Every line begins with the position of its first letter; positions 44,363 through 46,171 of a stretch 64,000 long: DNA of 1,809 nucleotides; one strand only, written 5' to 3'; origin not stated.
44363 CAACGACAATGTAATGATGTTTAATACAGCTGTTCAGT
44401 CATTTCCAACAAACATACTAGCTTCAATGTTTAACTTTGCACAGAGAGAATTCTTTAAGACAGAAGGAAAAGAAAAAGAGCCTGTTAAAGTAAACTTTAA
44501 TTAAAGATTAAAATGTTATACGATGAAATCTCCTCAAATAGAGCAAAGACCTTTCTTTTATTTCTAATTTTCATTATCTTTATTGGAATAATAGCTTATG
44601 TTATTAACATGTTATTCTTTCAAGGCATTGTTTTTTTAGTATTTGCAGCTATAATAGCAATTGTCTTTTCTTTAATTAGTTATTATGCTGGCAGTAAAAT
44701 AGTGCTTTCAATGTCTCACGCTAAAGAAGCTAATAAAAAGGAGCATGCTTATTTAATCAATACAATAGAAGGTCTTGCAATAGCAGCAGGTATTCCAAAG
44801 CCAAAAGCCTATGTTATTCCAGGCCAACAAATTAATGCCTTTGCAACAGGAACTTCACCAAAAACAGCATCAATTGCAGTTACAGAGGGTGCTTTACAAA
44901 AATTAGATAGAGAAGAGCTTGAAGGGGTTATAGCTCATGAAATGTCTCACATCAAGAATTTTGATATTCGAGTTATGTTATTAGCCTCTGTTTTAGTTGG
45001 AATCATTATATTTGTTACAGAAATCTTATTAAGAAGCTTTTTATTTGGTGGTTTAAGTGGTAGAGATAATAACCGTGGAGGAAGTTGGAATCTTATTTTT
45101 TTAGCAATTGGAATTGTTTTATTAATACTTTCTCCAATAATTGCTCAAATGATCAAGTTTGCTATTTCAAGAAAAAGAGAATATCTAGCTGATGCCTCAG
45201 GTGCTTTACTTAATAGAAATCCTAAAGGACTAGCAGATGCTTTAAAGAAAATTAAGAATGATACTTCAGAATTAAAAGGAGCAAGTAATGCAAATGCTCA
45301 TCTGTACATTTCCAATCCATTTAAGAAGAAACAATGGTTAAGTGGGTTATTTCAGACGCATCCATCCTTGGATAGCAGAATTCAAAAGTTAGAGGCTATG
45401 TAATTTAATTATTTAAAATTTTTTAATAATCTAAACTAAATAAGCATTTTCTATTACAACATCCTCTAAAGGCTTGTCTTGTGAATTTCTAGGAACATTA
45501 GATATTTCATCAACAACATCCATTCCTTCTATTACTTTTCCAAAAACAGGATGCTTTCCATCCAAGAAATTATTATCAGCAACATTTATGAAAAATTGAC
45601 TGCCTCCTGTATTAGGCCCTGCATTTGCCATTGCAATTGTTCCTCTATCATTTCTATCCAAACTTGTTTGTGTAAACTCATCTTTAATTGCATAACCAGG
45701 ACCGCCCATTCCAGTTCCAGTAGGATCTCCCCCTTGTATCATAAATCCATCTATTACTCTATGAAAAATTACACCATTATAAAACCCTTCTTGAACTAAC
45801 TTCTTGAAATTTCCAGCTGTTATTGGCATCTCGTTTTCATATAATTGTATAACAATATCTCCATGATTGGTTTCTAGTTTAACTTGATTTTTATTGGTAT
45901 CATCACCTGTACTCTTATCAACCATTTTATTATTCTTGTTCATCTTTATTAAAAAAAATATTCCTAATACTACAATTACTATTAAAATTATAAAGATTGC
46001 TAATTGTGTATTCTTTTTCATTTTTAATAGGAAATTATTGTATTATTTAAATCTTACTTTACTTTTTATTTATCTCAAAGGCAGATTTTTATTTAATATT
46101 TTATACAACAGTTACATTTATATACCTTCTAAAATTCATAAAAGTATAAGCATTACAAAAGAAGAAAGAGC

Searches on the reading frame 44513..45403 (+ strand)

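Call 12: search_protein_families(library=pfam, proteins=[window:44513-45403:+], max_evalue=0.01)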
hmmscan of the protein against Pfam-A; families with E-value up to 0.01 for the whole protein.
window:44513-45403:+ (296 aa): 4 families
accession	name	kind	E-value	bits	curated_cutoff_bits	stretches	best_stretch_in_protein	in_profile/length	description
PF01435.24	Peptidase_M48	-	3.8e-33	115.3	20.3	1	76-295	2-184/186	Peptidase family M48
PF05569.17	Peptidase_M56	-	2.8e-05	23.9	31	1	42-165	101-222/296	BlaR1 peptidase M56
PF20990.2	DUF2207_C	-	0.00065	19.9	33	0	7-56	131-181/247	Predicted membrane protein (DUF2207) C-terminal domain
PF10263.15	SprT-like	-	0.006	16.9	25.6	1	116-150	41-75/108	SprT-like family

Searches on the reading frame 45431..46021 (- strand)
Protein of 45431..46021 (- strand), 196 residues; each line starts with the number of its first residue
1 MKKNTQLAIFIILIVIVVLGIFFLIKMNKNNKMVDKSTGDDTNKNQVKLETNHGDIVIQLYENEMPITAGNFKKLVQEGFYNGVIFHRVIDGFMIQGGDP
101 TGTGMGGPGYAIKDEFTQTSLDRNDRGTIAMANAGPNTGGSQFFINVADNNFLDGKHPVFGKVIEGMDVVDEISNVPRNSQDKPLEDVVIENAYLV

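Call 82: search_protein_families(library=pfam, proteins=[window:45431-46021:-], max_evalue=0.001)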
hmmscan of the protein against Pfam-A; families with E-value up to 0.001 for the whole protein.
window:45431-46021:- (196 aa): 1 family
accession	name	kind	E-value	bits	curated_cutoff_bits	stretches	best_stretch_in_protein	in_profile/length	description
PF00160.26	Pro_isomerase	-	2.1e-54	184.5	21.7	1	47-193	2-157/159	Cyclophilin type peptidyl-prolyl cis-trans isomerase/CLD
